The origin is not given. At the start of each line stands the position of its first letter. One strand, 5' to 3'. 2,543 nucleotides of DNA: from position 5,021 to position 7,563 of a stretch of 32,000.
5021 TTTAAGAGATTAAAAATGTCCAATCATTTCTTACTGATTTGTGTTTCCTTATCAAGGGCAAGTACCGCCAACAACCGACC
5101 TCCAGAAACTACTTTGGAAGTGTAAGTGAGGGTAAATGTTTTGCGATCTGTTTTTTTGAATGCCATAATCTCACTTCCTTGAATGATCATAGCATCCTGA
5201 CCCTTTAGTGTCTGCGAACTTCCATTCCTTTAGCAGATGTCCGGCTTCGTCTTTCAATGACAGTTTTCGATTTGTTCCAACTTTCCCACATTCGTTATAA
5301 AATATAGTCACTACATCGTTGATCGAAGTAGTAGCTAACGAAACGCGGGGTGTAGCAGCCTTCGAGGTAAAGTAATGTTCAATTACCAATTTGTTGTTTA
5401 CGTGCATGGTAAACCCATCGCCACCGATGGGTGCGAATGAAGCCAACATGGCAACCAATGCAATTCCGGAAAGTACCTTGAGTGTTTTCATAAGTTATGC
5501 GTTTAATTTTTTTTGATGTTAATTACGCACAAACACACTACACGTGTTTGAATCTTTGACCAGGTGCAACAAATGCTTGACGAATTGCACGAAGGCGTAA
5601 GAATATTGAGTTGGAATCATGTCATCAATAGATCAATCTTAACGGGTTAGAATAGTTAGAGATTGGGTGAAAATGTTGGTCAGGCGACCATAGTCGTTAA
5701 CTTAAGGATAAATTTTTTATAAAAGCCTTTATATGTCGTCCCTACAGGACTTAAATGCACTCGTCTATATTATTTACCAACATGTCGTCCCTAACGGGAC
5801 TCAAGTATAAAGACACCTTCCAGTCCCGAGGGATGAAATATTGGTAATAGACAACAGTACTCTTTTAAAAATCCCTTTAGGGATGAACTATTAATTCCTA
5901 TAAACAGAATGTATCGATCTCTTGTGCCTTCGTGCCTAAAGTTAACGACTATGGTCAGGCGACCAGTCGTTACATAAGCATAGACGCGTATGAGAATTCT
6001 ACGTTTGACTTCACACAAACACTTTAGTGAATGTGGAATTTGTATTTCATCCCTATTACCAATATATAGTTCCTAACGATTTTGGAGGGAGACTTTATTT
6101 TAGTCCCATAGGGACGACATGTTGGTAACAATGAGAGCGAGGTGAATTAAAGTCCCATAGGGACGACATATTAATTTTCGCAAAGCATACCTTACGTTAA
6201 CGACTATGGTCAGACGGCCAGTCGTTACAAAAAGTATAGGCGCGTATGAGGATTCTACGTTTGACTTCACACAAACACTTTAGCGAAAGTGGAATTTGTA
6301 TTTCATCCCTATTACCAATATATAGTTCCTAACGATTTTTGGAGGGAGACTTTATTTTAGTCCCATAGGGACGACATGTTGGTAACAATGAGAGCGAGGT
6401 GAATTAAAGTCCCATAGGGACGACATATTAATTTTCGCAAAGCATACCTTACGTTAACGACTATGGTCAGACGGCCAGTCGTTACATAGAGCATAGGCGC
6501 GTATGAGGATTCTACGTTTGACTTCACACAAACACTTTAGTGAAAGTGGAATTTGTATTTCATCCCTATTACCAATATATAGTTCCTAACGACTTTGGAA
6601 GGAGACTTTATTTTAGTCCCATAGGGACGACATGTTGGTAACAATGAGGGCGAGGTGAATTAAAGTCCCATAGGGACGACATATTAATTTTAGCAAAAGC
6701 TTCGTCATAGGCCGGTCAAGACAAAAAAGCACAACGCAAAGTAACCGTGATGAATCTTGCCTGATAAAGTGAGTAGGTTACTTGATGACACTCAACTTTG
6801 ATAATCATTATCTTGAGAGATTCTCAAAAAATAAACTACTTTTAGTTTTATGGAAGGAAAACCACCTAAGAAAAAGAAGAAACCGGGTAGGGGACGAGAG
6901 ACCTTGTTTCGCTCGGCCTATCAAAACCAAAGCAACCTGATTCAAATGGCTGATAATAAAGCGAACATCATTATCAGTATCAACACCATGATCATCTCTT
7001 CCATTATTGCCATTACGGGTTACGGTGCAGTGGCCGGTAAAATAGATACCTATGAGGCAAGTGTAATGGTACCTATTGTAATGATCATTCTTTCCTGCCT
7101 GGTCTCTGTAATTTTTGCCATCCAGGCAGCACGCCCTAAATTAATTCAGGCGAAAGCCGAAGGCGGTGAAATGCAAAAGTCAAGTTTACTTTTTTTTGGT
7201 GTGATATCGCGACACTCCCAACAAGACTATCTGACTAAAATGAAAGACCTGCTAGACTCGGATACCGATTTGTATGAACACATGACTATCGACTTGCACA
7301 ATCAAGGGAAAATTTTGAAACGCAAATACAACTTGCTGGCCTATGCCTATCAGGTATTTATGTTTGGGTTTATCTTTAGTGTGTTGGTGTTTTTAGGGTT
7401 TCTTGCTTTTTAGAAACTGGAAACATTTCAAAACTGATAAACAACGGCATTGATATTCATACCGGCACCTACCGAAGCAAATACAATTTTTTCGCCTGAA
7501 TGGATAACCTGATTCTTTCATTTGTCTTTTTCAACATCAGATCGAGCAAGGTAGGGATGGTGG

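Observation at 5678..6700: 1-kb structured repeat locus with three 256-bp direct units preceded by a mosaic of related hairpin modules in both orientations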

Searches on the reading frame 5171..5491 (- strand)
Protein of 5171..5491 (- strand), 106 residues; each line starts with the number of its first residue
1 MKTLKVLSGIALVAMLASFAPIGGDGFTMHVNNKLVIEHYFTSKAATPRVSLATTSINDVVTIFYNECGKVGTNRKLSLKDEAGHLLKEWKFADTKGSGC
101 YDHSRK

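Call 8: search_protein_families(library=pfam, proteins=[window:5171-5491:-], max_evalue=0.01)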
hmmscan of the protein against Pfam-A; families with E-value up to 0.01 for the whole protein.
window:5171-5491:- (106 aa): 0 families

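Call 12: find_encoding_contigs(protein=window:5171-5491:-, flank=10000, max_places=10)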
Protein window:5171-5491:- (106 aa): no gene with exactly this product is on record in the collection.

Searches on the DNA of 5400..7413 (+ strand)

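Call 7: search_rna_families(source=window, start=5400, end=6900, threshold=evalue, max_evalue=10, show_alignments=3)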
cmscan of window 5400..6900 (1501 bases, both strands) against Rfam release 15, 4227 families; matches with E-value up to 10: 12.
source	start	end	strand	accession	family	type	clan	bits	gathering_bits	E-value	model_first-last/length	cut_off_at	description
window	5818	5911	-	RF01197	snR39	Gene; snRNA; snoRNA; CD-box;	CL00054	23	40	0.31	1-95/95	no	Small nucleolar RNA snR39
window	6526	6703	-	RF01472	rli40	Gene; sRNA;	-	22.3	100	0.0053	1-263/263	no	Listeria sRNA rli40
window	6047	6137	-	RF00735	mir-367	Gene; miRNA;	-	19.3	54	0.59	1-68/68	no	mir-367 microRNA precursor family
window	6303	6394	-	RF00735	mir-367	Gene; miRNA;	-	19.2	54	0.63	1-68/68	no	mir-367 microRNA precursor family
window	5701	5751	+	RF01687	Acido-Lenti-1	Gene; sRNA;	-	18.8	37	0.18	1-46/46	no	Acido-Lenti-1 RNA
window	6699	6739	-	RF01841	veev_FSE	Cis-reg; frameshift_element;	-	17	55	3.6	1-71/71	no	venezuelan equine encephalitis virus ribosomal frameshift element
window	6152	6173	-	RF01687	Acido-Lenti-1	Gene; sRNA;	-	15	37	2.1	24-45/46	no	Acido-Lenti-1 RNA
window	6409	6430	-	RF01687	Acido-Lenti-1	Gene; sRNA;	-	15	37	2.1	24-45/46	no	Acido-Lenti-1 RNA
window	6665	6686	-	RF01687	Acido-Lenti-1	Gene; sRNA;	-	15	37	2.1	24-45/46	no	Acido-Lenti-1 RNA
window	6103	6120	-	RF01687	Acido-Lenti-1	Gene; sRNA;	-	13.2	37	6.2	28-45/46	no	Acido-Lenti-1 RNA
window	6360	6377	-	RF01687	Acido-Lenti-1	Gene; sRNA;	-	13.2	37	6.2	28-45/46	no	Acido-Lenti-1 RNA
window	6616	6633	-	RF01687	Acido-Lenti-1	Gene; sRNA;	-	13.2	37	6.2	28-45/46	no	Acido-Lenti-1 RNA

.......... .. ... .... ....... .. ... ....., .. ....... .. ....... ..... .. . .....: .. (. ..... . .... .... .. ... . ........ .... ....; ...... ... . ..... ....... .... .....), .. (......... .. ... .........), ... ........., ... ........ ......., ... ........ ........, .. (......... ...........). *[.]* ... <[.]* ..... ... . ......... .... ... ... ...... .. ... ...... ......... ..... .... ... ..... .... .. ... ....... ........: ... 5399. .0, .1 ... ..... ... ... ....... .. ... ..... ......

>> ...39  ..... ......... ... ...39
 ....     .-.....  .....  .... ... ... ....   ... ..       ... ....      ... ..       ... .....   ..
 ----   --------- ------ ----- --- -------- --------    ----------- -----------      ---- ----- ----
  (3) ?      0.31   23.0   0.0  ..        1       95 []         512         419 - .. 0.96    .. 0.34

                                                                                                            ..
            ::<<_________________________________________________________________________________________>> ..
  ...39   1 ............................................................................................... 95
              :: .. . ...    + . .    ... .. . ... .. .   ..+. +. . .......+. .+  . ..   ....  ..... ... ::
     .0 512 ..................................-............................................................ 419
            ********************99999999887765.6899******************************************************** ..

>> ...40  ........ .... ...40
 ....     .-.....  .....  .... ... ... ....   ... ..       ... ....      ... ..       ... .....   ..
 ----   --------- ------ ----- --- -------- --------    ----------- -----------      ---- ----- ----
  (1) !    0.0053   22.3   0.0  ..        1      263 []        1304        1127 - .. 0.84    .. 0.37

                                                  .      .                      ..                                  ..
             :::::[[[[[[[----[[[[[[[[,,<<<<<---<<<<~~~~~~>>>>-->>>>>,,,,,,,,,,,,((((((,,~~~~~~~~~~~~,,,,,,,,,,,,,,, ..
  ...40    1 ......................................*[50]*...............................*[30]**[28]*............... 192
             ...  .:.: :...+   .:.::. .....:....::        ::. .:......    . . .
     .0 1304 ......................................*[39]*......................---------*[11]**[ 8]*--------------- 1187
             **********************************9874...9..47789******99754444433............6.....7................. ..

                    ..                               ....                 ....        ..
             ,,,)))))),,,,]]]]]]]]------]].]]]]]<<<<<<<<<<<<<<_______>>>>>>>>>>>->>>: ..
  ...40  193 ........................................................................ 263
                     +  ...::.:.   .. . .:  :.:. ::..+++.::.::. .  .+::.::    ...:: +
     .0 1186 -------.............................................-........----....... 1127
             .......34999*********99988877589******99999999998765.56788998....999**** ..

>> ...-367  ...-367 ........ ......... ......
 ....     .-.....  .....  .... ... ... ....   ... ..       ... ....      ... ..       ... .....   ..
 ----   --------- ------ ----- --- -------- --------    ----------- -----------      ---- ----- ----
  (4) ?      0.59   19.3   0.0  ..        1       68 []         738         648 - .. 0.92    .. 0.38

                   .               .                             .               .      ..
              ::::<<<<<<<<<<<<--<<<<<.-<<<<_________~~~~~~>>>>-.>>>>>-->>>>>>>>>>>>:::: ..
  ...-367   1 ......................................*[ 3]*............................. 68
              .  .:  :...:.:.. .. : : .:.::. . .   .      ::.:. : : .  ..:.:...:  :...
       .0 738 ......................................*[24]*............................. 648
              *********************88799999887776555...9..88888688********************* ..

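Call 77: search_dna_similar(query=window:5677-6452:+, collection=plasmids, mode=distant, max_rows=8)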
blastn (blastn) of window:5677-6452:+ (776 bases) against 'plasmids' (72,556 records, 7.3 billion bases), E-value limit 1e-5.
No match.

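Call 78: search_dna_similar(query=window:5677-6452:+, collection=phages, mode=distant, max_rows=8)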
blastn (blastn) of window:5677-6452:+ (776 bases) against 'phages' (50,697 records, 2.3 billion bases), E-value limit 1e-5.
No match.

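Call 82: search_with_rna_model(model_id=R1, sources=[L002, L126, L128, L129, L210, L211, L212], max_evalue=1)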
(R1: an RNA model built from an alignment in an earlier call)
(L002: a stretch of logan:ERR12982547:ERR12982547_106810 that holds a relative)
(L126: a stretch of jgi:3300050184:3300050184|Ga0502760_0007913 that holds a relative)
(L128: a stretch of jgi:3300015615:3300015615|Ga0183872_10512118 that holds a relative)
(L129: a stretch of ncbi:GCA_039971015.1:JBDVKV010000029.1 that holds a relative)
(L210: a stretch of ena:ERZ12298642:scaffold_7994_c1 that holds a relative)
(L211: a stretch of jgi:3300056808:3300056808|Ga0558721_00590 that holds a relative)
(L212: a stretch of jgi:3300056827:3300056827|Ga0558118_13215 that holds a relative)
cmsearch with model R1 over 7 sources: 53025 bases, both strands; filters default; matches with E-value up to 1: 1.
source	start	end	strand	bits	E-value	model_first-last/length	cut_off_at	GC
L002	1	34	+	35.2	2.3e-08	3-36/36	5'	0.35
